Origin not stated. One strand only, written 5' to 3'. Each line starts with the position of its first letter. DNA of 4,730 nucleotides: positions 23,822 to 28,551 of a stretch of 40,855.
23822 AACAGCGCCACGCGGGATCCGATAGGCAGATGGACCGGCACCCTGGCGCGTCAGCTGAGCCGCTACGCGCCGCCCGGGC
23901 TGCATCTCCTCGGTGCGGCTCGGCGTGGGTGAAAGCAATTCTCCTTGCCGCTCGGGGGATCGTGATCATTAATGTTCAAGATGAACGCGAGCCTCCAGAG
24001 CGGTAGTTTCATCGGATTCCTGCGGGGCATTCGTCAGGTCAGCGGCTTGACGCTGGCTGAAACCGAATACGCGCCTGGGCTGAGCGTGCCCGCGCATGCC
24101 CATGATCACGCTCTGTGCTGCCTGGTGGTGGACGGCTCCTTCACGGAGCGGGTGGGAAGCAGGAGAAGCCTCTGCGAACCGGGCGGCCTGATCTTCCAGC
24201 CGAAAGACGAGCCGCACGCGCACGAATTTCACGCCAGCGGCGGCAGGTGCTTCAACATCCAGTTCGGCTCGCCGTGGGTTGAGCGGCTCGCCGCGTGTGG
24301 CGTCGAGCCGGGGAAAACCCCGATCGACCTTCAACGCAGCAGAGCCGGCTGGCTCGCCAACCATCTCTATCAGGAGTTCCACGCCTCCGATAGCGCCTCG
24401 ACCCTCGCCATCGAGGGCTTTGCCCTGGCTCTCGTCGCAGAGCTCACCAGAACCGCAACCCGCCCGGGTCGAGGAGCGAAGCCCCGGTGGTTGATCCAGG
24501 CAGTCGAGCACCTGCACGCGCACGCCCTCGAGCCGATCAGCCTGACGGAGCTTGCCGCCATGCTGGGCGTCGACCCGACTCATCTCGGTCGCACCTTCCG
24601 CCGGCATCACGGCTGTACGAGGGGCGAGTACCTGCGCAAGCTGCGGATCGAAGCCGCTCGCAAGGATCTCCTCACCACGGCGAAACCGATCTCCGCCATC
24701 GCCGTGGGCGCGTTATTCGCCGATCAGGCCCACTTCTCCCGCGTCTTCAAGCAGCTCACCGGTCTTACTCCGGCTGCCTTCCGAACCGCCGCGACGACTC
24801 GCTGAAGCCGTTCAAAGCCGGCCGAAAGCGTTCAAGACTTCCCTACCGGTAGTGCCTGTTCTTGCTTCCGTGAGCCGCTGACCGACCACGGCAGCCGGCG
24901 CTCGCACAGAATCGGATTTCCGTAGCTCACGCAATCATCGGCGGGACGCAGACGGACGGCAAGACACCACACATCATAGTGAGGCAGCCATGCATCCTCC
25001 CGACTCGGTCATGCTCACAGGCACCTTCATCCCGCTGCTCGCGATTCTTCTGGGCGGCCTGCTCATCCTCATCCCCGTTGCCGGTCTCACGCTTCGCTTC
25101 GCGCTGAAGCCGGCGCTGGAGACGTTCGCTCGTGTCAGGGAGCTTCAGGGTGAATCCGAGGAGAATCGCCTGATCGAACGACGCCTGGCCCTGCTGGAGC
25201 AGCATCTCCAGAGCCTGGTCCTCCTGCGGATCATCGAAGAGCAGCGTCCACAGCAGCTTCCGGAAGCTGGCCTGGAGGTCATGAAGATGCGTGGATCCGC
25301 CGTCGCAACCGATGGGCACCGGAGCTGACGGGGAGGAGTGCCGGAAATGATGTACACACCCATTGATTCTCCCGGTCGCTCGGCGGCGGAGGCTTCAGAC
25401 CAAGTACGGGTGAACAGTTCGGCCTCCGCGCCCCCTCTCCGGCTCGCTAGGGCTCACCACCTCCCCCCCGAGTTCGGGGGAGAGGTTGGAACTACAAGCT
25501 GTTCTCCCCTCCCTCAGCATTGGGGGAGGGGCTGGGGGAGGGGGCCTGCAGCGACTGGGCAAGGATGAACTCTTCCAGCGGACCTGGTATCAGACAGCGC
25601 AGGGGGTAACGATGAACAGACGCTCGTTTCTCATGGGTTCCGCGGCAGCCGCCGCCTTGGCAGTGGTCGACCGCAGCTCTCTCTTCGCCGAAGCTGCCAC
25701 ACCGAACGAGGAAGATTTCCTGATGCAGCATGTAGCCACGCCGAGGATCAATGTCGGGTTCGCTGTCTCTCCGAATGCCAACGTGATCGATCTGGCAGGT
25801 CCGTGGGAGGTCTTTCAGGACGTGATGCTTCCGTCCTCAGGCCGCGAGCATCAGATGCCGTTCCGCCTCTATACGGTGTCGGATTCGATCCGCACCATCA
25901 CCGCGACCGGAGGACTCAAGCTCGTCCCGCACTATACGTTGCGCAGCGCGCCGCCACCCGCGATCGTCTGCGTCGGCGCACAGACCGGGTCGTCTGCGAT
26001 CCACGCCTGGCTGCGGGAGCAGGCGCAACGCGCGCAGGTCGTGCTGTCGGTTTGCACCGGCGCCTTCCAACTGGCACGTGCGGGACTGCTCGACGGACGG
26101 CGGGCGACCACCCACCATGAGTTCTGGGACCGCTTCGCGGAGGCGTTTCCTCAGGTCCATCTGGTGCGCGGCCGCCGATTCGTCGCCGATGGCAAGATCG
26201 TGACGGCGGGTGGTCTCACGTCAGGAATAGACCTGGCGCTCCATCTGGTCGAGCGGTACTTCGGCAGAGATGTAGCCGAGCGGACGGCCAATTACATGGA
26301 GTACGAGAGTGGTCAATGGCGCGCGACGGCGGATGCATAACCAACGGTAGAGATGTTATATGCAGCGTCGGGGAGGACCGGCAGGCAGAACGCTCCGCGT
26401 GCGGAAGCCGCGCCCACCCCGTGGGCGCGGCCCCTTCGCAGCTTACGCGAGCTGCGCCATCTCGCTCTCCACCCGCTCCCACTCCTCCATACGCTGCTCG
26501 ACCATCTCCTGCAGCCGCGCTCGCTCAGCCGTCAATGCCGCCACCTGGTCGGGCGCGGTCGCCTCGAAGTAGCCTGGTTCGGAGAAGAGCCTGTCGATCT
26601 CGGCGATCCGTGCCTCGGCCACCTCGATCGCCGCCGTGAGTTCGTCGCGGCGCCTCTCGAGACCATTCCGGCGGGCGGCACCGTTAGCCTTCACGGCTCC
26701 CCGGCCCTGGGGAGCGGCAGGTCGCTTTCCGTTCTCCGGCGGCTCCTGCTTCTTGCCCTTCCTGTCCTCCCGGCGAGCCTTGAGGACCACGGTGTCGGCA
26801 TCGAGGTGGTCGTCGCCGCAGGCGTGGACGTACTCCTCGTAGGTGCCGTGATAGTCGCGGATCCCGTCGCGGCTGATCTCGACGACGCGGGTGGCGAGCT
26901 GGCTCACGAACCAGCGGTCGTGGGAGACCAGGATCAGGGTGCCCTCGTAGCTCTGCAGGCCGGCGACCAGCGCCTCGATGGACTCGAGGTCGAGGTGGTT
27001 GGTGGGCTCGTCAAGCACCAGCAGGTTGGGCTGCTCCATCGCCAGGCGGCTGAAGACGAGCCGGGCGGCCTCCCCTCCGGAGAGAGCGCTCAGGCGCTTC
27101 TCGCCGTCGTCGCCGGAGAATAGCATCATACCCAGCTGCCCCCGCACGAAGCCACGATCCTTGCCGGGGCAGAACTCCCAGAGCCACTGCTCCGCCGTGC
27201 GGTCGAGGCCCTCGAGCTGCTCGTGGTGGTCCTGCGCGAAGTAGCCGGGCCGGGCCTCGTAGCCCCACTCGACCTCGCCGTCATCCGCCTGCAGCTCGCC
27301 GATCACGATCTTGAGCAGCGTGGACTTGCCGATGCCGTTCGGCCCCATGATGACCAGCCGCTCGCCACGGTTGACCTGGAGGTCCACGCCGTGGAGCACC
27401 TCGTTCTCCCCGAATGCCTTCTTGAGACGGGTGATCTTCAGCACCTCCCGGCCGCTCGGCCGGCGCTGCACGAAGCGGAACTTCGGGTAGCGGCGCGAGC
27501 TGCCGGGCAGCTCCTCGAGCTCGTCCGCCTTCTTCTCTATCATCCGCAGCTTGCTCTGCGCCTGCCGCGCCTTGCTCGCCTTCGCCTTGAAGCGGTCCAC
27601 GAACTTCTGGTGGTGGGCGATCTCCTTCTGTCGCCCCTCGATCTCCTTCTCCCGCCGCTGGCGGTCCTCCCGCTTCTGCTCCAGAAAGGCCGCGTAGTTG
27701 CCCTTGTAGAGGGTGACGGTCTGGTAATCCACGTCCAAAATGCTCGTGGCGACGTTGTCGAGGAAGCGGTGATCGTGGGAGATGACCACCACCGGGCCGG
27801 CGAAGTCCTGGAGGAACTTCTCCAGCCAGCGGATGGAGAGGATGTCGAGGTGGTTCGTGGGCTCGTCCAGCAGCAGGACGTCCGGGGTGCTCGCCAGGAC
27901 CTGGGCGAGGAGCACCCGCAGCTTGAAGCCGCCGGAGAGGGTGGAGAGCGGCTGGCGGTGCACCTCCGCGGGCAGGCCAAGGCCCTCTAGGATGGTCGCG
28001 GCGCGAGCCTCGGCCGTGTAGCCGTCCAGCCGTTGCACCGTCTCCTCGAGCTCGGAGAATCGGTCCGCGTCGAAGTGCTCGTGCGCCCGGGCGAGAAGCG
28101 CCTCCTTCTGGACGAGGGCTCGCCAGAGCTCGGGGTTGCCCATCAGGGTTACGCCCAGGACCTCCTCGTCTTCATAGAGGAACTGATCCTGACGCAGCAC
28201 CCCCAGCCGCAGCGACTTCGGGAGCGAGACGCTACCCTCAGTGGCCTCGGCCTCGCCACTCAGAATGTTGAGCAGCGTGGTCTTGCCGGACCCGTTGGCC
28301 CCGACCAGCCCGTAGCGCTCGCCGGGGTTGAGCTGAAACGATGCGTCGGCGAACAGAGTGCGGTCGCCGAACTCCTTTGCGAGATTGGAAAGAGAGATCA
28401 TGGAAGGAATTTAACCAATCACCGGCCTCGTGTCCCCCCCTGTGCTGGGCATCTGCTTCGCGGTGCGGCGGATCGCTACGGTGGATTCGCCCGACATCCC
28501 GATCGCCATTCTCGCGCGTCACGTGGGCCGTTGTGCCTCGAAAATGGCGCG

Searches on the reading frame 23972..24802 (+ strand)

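Call 70: search_protein_families(library=pfam, proteins=[window:23972-24802:+], max_evalue=0.001)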
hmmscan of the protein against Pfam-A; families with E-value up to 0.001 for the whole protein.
window:23972-24802:+ (277 aa): 4 families
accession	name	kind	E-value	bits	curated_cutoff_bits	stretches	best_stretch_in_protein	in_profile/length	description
PF12833.13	HTH_18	-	1.1e-22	80.5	33.6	1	194-272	1-79/80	Helix-turn-helix domain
PF00165.29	HTH_AraC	-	3.9e-15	56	26.6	2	235-272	6-42/42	Bacterial regulatory helix-turn-helix proteins, AraC family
PF02311.25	AraC_binding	-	4.4e-07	30.1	21.1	1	32-154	9-134/135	AraC-like ligand binding domain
PF07883.17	Cupin_2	-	7.4e-06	26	27.2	1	31-86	3-58/70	Cupin domain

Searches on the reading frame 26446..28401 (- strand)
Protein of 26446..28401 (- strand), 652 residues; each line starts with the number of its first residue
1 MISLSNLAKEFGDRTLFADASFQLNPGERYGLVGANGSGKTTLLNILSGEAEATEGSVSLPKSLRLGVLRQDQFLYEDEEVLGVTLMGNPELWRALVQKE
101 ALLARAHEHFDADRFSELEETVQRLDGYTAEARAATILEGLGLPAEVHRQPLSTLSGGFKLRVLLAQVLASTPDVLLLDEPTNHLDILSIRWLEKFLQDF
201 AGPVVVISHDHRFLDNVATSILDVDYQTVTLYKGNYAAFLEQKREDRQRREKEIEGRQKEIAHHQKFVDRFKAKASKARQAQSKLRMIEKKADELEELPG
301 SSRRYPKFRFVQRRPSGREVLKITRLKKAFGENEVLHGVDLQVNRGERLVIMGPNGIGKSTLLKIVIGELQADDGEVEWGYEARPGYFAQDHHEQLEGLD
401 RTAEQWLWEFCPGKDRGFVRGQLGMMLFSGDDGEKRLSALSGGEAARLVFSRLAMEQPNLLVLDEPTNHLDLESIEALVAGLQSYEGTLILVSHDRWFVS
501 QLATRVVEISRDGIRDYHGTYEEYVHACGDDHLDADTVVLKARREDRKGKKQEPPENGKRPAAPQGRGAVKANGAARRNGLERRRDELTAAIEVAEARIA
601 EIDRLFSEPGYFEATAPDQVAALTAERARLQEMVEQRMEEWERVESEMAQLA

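Call 70: search_protein_families(library=pfam, proteins=[window:26446-28401:-], max_evalue=0.001)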
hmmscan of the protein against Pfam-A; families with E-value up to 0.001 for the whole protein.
window:26446-28401:- (652 aa): 19 families
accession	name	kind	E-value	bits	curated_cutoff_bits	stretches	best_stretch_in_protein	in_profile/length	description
PF00005.33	ABC_tran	-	2.5e-50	171.1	25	2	19-183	3-137/137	ABC transporter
PF12848.13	ABC_tran_Xtn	-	1.9e-21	76.3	25.9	1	222-310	1-85/85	ABC transporter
PF13304.12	AAA_21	-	8.6e-15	56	27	0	31-49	3-27/304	AAA domain, putative AbiEii toxin, Type IV TA system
PF02463.25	SMC_N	-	2.9e-09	37.1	40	0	439-508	136-210/220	RecF/RecN/SMC N terminal domain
PF16326.10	ABC_tran_CTD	-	3.9e-08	33.8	32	1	582-644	7-67/69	ABC transporter C-terminal domain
PF13555.12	AAA_29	-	9.1e-08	32.2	27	0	337-363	13-39/61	P-loop containing region of AAA domain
PF13476.12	AAA_23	-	3e-07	31.7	27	0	32-47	24-39/201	AAA domain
PF03193.22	RsgA_GTPase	-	7.6e-07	29.6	30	0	346-377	106-137/174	RsgA GTPase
PF13401.12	AAA_22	-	9.4e-07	29.6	27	0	349-492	8-121/130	AAA domain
PF13604.12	AAA_30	-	3.6e-06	27.3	27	0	349-494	21-124/191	AAA domain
PF00004.35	AAA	-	2.5e-05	25.1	21.2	0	350-372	2-24/131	ATPase family associated with various cellular activities (AAA)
PF13521.12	AAA_28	-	0.00014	22.5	27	0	32-50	4-22/164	AAA domain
PF05729.18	NACHT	-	0.00018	21.8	26.7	0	349-372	3-26/167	NACHT domain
PF13191.12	AAA_16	-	0.00045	21.2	32.6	0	343-401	19-64/167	AAA ATPase domain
PF13173.12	AAA_14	-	0.00045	20.7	27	0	349-371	5-27/129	AAA domain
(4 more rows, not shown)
